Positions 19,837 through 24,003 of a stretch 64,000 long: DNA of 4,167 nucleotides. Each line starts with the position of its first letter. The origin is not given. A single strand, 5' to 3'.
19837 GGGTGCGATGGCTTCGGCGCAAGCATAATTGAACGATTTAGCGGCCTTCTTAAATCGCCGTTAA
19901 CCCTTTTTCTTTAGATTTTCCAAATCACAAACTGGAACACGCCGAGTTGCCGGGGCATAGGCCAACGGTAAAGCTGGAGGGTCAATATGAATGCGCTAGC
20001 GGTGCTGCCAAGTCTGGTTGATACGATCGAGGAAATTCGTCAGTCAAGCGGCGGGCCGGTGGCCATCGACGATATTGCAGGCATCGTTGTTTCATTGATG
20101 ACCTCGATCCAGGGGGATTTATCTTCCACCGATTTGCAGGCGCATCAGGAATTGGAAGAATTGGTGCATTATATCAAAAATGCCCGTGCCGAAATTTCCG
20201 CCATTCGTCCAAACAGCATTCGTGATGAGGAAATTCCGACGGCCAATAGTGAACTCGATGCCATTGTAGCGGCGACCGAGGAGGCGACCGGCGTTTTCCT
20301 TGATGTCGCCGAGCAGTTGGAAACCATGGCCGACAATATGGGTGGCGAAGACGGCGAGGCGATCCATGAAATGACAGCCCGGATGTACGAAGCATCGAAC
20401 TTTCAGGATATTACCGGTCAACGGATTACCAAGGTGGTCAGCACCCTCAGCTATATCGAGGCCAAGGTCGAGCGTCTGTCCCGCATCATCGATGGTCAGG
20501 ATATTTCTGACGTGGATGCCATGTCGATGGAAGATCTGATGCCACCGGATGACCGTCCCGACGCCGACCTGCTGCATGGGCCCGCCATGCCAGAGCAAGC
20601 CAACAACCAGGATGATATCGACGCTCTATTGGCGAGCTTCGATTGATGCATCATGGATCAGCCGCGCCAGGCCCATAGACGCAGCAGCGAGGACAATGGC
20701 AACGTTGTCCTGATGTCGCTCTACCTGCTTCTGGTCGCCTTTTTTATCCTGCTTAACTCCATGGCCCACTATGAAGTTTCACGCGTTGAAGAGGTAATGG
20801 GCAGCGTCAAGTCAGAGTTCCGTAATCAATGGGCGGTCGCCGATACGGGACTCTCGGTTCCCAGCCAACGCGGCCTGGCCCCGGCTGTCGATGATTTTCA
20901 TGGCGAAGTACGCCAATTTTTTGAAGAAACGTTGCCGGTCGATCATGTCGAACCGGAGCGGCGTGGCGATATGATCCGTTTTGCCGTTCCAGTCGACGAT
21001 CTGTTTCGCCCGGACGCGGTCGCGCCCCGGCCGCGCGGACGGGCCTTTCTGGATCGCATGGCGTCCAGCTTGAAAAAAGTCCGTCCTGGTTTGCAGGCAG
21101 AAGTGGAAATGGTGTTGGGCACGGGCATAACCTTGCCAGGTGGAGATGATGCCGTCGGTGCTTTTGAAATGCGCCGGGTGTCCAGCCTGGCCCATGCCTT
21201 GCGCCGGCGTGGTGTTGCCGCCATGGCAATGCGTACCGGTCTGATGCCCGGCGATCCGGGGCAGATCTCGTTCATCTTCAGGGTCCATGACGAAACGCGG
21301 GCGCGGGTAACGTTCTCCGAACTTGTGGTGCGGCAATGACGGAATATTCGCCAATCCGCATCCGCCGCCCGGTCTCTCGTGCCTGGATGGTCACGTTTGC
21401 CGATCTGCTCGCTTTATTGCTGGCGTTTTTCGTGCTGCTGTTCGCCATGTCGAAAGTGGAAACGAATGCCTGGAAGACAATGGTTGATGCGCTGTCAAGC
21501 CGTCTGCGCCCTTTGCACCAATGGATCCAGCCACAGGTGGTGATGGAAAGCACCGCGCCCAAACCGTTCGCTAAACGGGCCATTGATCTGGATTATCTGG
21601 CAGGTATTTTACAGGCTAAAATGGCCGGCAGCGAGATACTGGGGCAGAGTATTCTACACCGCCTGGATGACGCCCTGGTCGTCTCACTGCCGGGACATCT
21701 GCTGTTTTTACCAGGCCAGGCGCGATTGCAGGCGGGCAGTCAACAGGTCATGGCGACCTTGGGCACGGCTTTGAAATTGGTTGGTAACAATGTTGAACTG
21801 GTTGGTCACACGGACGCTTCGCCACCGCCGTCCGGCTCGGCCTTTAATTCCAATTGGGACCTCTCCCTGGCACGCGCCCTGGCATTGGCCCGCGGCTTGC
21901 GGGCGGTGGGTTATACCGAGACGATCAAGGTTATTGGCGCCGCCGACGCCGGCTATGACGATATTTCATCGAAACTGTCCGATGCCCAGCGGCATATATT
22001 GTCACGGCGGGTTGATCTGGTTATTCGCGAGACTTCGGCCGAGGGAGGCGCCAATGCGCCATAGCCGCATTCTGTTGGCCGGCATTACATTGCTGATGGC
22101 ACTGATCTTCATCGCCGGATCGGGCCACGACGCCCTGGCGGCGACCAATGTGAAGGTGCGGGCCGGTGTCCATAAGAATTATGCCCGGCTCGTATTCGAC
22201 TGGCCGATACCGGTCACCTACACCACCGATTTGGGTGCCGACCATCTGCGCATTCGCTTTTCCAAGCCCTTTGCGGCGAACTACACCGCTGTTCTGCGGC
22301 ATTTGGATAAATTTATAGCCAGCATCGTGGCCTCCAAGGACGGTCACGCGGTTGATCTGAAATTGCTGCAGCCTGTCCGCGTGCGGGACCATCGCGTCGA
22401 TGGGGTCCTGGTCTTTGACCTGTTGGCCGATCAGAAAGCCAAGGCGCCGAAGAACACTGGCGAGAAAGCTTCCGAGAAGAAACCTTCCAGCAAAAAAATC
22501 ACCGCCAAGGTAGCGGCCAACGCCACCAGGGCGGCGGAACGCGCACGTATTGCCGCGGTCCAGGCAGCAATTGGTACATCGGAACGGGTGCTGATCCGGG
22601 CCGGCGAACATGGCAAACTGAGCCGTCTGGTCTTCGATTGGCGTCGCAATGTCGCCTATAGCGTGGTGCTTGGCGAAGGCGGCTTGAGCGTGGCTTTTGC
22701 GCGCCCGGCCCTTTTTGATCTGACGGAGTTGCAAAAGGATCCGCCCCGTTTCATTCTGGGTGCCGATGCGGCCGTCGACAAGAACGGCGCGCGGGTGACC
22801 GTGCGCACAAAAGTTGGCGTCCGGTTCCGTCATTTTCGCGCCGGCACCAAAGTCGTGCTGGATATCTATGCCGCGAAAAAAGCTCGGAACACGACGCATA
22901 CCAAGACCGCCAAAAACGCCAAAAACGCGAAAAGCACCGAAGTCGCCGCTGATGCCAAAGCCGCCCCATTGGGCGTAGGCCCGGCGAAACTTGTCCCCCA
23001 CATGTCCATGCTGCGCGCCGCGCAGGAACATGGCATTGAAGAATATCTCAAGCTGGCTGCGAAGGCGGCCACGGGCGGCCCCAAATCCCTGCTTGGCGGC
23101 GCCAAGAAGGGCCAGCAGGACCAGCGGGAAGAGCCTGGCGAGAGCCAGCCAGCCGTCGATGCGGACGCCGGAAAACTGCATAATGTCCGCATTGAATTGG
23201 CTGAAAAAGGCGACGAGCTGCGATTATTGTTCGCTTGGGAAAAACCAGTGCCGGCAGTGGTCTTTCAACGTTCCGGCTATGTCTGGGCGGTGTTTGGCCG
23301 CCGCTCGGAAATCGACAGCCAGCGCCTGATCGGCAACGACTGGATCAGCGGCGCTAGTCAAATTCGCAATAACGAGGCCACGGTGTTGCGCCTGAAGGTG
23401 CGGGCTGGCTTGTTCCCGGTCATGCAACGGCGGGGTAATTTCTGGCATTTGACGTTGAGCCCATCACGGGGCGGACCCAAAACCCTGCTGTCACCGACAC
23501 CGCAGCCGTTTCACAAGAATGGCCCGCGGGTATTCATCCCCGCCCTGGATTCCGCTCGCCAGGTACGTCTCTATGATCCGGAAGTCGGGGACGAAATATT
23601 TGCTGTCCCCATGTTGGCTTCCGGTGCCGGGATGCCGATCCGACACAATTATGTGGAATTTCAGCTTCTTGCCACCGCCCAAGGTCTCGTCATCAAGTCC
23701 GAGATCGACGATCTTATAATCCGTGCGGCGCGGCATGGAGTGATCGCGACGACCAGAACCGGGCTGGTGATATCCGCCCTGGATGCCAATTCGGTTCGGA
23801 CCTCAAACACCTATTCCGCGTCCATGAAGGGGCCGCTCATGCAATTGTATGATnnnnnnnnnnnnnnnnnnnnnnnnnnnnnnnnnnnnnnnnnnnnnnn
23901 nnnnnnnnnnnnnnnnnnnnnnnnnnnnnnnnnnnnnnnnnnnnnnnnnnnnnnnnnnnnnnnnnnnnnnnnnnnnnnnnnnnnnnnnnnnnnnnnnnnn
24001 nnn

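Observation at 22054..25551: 1165-aa exported AMIN-repeat plus TPR protein coupled to motB: candidate periplasmic motor scaffold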

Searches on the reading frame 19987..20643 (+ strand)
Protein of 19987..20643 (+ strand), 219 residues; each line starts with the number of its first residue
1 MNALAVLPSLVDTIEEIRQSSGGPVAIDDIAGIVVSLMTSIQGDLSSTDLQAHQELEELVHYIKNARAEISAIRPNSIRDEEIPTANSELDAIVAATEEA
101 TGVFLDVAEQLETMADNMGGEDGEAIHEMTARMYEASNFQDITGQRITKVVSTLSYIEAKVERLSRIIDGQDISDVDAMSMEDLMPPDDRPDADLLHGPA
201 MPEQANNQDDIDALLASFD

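Call 3: search_protein_families(library=pfam, proteins=[window:19987-20643:+], max_evalue=0.01)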
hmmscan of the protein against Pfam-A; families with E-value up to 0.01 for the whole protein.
window:19987-20643:+ (219 aa): 1 family
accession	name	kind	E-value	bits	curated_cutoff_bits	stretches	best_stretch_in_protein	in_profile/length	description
PF04344.18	CheZ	-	4.7e-12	46.7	30.7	2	136-218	124-201/203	Chemotaxis phosphatase, CheZ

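Call 4: search_protein_families(library=ncbifam, proteins=[window:19987-20643:+], max_evalue=0.01)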
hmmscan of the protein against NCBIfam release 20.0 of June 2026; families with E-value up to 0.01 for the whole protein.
window:19987-20643:+ (219 aa): 2 families
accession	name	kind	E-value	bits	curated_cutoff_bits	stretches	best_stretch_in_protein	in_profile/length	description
NF008368.0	PRK11166.1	equivalog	4.2e-05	23.4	257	1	136-217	140-214/217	protein phosphatase CheZ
TIGR00634.1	recN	equivalog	0.0058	15.6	407.85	1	71-166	249-343/563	DNA repair protein RecN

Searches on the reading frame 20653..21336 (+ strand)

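Call 3: search_protein_families(library=pfam, proteins=[window:20653-21336:+], max_evalue=0.01)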
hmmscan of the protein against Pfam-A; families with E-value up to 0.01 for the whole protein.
window:20653-21336:+ (228 aa): 1 family
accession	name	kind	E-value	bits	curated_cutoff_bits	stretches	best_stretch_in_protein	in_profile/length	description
PF13677.11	MotB_plug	-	0.00099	19.1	24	1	25-56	27-58/58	Membrane MotB of proton-channel complex MotA/MotB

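Call 4: search_protein_families(library=ncbifam, proteins=[window:20653-21336:+], max_evalue=0.01)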
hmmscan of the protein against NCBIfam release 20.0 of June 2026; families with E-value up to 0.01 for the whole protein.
window:20653-21336:+ (228 aa): 1 family
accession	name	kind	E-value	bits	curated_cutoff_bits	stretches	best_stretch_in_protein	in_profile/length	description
NF006508.0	PRK08944.1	subfamily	0.004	16.4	259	1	23-62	24-63/304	MotB family protein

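Call 80: search_protein_families(library=pfam, proteins=[window:20653-21336:+], max_evalue=10)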
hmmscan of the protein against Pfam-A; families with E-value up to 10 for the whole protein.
window:20653-21336:+ (228 aa): 1 family
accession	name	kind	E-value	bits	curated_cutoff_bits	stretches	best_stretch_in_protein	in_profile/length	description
PF13677.11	MotB_plug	-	0.00099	19.1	24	1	25-56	27-58/58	Membrane MotB of proton-channel complex MotA/MotB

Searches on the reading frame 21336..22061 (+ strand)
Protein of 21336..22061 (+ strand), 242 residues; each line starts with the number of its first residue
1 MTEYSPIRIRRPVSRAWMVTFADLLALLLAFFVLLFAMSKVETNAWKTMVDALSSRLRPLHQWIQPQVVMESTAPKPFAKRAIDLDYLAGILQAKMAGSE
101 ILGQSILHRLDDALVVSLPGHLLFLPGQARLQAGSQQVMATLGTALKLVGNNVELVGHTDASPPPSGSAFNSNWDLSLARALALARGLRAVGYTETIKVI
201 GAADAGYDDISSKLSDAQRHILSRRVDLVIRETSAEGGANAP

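Call 3: search_protein_families(library=pfam, proteins=[window:21336-22061:+], max_evalue=0.01)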
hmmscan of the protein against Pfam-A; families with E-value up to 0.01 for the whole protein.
window:21336-22061:+ (242 aa): 2 families
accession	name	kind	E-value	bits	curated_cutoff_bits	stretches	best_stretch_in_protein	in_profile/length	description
PF13677.11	MotB_plug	-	3.6e-14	52.5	24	1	15-56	16-57/58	Membrane MotB of proton-channel complex MotA/MotB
PF00691.25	OmpA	-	4.6e-07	30.5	27.2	1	123-197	1-74/98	OmpA family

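Call 4: search_protein_families(library=ncbifam, proteins=[window:21336-22061:+], max_evalue=0.01)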
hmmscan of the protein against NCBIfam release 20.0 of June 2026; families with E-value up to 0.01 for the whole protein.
window:21336-22061:+ (242 aa): 23 families
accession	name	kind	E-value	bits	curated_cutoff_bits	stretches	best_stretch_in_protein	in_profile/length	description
NF006541.1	PRK09038.1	equivalog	1e-27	97.4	283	2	107-233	128-251/253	flagellar motor protein MotD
NF006508.0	PRK08944.1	subfamily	1.1e-25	90.6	259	2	107-235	166-292/304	MotB family protein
NF005382.1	PRK06925.1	equivalog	7.4e-22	78.7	264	1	18-230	1-223/225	flagellar motor protein MotS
NF005195.1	PRK06667.1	equivalog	1.7e-18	67.3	300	2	113-232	115-237/241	flagellar motor protein MotB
NF006548.1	PRK09041.1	equivalog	3.4e-18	65.8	277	1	123-236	169-279/287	flagellar motor protein MotB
NF005236.0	PRK06742.1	equivalog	6.9e-18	65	312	1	14-212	9-203/225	flagellar motor protein MotS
NF005831.1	PRK07734.1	equivalog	1e-16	61.5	301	2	13-57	14-58/250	flagellar motor protein MotB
TIGR03350.1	type_VI_ompA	equivalog_domain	1.5e-15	57.3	139.8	1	108-229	18-136/137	type VI secretion system protein TssL, long form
NF006285.1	PRK08457.1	equivalog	3.6e-14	53.2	250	1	14-193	13-197/253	flagellar motor protein MotB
NF005444.0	PRK07033.1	equivalog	2.3e-13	49.9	520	1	54-232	257-423/438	DotU family type VI secretion system protein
NF006547.1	PRK09040.1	equivalog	8.1e-09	35.2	194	1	118-229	85-199/213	hypothetical protein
NF005273.1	PRK06778.1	equivalog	1.3e-07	31.4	383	1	127-215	168-257/297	putative lateral flagellar export/assembly protein LafU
NF005999.0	PRK08126.1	subfamily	1.4e-07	30.7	571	1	114-229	317-429/432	hypothetical protein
NF006543.0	PRK09039.1-2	equivalog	1.7e-07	31.4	305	1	121-228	233-345/350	peptidoglycan -binding protein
NF053585.1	OMP_LP_YfiB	equivalog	2.1e-07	30.9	128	1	110-231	46-161/163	outer membrane lipoprotein YfiB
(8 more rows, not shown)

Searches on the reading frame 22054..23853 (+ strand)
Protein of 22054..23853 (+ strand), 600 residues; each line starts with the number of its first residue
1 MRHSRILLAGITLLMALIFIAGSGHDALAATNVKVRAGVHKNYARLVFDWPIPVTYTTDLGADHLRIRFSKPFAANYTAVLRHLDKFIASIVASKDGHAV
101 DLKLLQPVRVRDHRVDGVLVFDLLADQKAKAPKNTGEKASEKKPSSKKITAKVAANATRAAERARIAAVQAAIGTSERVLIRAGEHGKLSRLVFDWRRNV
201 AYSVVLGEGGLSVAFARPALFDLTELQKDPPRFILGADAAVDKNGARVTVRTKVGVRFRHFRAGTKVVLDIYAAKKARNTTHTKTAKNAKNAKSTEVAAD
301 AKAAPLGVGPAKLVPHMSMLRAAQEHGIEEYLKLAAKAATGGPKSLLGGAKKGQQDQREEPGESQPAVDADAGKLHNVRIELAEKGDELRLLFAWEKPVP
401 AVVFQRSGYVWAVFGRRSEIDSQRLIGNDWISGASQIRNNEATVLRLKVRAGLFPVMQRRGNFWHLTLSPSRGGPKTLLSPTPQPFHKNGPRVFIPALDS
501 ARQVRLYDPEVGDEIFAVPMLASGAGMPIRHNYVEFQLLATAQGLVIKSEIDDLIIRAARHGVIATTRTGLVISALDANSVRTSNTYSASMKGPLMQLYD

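Call 37: search_protein_families(library=ncbifam, proteins=[window:22054-23853:+], max_evalue=10)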
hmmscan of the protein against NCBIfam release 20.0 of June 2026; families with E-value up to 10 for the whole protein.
window:22054-23853:+ (600 aa): 1 family
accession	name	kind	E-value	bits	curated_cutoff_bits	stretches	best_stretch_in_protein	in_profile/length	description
NF046106.1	ResusProRpf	equivalog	0.51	9.9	180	1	122-185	153-215/258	resuscitation-promoting factor Rpf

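Call 59: predict_structure(alignment_id=A4)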
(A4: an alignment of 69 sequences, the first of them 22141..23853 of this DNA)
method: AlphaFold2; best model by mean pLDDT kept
length: 571 residues; sequences in the alignment: 69
mean_pLDDT: 82.8   pTM: 0.48
mean pLDDT of the five models: 82.8, 82.4, 82.1, 81.9, 81.1
residues with pLDDT >= 90: 382; 70-90: 43; 50-70: 46; < 50: 100
segments of 3 or more residues with pLDDT < 50: 105-121, 255-299, 312-330, 554-565, 567-571
pLDDT, mean of each block of 10 residues (from residue 1): 96 96 94 96 97 97 97 97 94 92 48 41 60 79 75 96 97 93 96 96 97 91 96 97 88 51 42 40 40 46 59 44 46 62 90 97 97 97 97 95 97 97 97 98 93 94 96 96 96 97 96 98 96 96 79 47 41 38
secondary structure, 60 per line:
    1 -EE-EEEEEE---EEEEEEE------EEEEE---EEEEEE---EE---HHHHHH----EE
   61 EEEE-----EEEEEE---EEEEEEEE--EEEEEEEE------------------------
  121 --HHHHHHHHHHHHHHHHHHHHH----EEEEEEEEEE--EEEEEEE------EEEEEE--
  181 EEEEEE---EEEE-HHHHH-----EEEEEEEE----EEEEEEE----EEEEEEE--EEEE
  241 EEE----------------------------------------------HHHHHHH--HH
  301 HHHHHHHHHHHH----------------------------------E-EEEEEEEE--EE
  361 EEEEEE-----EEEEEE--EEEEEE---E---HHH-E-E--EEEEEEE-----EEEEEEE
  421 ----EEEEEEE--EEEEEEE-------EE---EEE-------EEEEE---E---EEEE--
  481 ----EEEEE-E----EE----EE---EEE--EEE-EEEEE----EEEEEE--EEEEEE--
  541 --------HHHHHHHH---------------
elements in order: E5-10 E14-20 E27-31 E35-40 H49-54 E59-64 E70-75 E79-86 E89-96 H123-143 E148-157 E160-166 E173-178 E181-186 E190-193 H195-199 E205-212 E217-223 E228-234 E237-243 H290-296 H299-312 E349-356 E359-366 E372-377 E380-385 E402-408 E414-420 E425-431 E434-440 E453-455 E463-467 E475-478 E485-489 E507-509 E512-514 E516-520 E525-530 E533-538 H549-556

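Call 63: fold_search(model_id=the predicted structure, library=pdb)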
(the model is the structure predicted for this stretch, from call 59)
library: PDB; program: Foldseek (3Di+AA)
matches with E <= 10: 464; with E <= 0.001: 0
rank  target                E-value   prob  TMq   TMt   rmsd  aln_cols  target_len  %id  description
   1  3jc8_Qa               2.6e-03  1.00  0.16  0.21  25.5       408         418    9  Architectural model of the type IVa pilus machine in a piliated state (released 2016-03-16)
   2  6vbu_1                1.0e-02  0.11  0.07  0.08  27.5       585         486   10  Structure of the bovine BBSome complex (released 2020-01-29)
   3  5zs6_A                1.3e-02  1.00  0.13  0.56  12.2       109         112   18  Dodecameric structure of a small Heat Shock Protein from Mycobacterium marinum M: Form-2 (released 2019-01-30)
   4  6vbu_9                3.1e-02  0.08  0.09  0.07  36.6       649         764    8  Structure of the bovine BBSome complex (released 2020-01-29)
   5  5zs3_A                3.2e-02  1.00  0.12  0.55  12.1       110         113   19  Small heat shock protein from M. marinum:Form-1 (released 2019-01-30)
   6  5zul_A                4.1e-02  1.00  0.12  0.61  12.8       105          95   13  Small heat shock protein from Mycobacterium marinum M : Form-3 (released 2019-01-30)
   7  5zul_C                4.3e-02  1.00  0.12  0.60  12.6       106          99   16  Small heat shock protein from Mycobacterium marinum M : Form-3 (released 2019-01-30)
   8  5zul_F                4.9e-02  1.00  0.12  0.54  12.3       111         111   18  Small heat shock protein from Mycobacterium marinum M : Form-3 (released 2019-01-30)
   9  5zul_D                5.4e-02  1.00  0.12  0.57  12.6       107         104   16  Small heat shock protein from Mycobacterium marinum M : Form-3 (released 2019-01-30)
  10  6vbu_7                1.2e-01  0.10  0.07  0.06  24.8       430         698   10  Structure of the bovine BBSome complex (released 2020-01-29)
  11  3w1z_B                1.3e-01  0.99  0.12  0.43  12.9       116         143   11  Heat shock protein 16.0 from Schizosaccharomyces pombe (released 2013-03-13)
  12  5zul_E                1.4e-01  1.00  0.12  0.64  11.8       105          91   11  Small heat shock protein from Mycobacterium marinum M : Form-3 (released 2019-01-30)
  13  1ejf_A                1.5e-01  1.00  0.12  0.52  10.0       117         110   11  CRYSTAL STRUCTURE OF THE HUMAN CO-CHAPERONE P23 (released 2000-06-19)
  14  2v42_A                1.8e-01  0.06  0.06  0.10  19.6       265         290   11  Crystal structure of RseB: a sensor for periplasmic stress response in E. coli (released 2007-08-28)
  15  9nvj_J                1.8e-01  0.94  0.11  0.49  12.4        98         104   11  mjHSP16.5 34mer (+lysozyme, 75C) (released 2025-04-16)
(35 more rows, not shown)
